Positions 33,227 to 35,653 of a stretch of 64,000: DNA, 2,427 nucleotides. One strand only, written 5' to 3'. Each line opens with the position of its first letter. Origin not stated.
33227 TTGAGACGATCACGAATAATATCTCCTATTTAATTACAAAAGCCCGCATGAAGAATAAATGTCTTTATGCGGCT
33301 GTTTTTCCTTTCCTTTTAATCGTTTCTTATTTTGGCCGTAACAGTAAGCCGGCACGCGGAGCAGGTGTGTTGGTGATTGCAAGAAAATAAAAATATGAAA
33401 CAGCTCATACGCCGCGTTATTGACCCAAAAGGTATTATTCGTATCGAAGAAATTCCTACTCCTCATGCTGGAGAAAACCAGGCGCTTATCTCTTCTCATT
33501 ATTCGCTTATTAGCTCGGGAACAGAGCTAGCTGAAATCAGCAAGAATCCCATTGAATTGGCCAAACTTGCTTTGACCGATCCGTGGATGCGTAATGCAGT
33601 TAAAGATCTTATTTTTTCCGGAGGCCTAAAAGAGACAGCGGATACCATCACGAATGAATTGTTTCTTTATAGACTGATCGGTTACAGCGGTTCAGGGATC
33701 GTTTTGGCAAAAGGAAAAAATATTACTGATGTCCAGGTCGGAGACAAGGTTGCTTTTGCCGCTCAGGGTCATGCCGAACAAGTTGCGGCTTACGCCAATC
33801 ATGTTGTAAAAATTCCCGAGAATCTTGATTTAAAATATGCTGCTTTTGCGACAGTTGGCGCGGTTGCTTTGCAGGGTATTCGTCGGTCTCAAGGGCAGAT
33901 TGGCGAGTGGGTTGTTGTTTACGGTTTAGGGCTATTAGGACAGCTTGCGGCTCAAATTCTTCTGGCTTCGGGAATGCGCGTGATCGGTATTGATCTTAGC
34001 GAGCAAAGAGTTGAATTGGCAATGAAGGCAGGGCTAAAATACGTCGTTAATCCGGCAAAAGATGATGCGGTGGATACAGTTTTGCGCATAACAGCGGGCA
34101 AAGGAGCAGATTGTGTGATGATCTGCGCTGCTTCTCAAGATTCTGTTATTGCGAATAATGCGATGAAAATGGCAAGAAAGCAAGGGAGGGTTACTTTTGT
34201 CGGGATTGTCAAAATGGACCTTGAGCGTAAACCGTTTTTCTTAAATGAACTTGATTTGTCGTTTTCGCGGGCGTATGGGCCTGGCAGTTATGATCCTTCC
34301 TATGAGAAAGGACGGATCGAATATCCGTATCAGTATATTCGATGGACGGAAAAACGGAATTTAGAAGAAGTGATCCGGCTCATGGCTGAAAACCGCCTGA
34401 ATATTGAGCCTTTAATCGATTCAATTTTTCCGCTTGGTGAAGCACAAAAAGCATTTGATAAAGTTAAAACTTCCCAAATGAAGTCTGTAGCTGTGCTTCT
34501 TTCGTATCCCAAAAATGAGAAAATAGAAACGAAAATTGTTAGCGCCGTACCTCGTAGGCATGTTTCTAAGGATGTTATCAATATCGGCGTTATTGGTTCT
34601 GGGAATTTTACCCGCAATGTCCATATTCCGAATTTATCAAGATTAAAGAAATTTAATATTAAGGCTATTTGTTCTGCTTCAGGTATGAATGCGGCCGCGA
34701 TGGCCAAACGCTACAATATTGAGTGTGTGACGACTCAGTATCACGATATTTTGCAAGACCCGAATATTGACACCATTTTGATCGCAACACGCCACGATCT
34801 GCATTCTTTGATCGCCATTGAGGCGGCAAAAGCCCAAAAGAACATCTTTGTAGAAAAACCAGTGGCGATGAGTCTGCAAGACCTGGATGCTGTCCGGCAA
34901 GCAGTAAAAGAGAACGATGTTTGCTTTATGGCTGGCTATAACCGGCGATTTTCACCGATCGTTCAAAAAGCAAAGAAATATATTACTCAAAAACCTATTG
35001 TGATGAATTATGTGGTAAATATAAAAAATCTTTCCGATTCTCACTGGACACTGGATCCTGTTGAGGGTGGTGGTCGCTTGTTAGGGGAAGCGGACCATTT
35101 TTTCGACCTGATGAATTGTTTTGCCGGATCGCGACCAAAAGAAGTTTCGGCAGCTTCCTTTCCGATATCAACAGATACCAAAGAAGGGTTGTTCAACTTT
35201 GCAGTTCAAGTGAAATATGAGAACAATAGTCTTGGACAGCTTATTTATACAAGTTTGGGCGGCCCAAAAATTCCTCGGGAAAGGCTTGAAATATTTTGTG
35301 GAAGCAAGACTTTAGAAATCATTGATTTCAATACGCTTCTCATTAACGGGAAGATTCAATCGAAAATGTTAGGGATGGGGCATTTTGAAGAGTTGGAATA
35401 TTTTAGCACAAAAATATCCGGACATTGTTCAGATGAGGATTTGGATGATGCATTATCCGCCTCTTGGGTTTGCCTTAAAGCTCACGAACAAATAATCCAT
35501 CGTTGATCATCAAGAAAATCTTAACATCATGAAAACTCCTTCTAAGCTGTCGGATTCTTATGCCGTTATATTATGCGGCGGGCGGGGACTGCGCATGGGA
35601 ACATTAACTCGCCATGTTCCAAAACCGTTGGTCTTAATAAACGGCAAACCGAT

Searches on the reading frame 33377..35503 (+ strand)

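Call 20: search_protein_families(library=pfam, proteins=[window:33377-35503:+], max_evalue=0.00001)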
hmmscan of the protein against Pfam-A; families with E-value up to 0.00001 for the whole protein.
window:33377-35503:+ (709 aa): 5 families
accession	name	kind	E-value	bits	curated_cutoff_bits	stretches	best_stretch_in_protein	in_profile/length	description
PF01408.29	GFO_IDH_MocA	-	6.3e-25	88.6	24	1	401-521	1-120/120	Oxidoreductase family, NAD-binding Rossmann fold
PF00107.32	ADH_zinc_N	-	6.2e-21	75.1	31.8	1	187-301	2-116/129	Zinc-binding dehydrogenase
PF13602.12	ADH_zinc_N_2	-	6.2e-08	34.1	27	1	219-367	2-127/134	Zinc-binding dehydrogenase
PF02254.24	TrkA_N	-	4e-06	27.6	23.8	0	179-257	1-77/116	TrkA-N domain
PF22725.1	GFO_IDH_MocA_C3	-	8.9e-06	26.1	27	0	553-642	31-119/124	GFO/IDH/MocA C-terminal domain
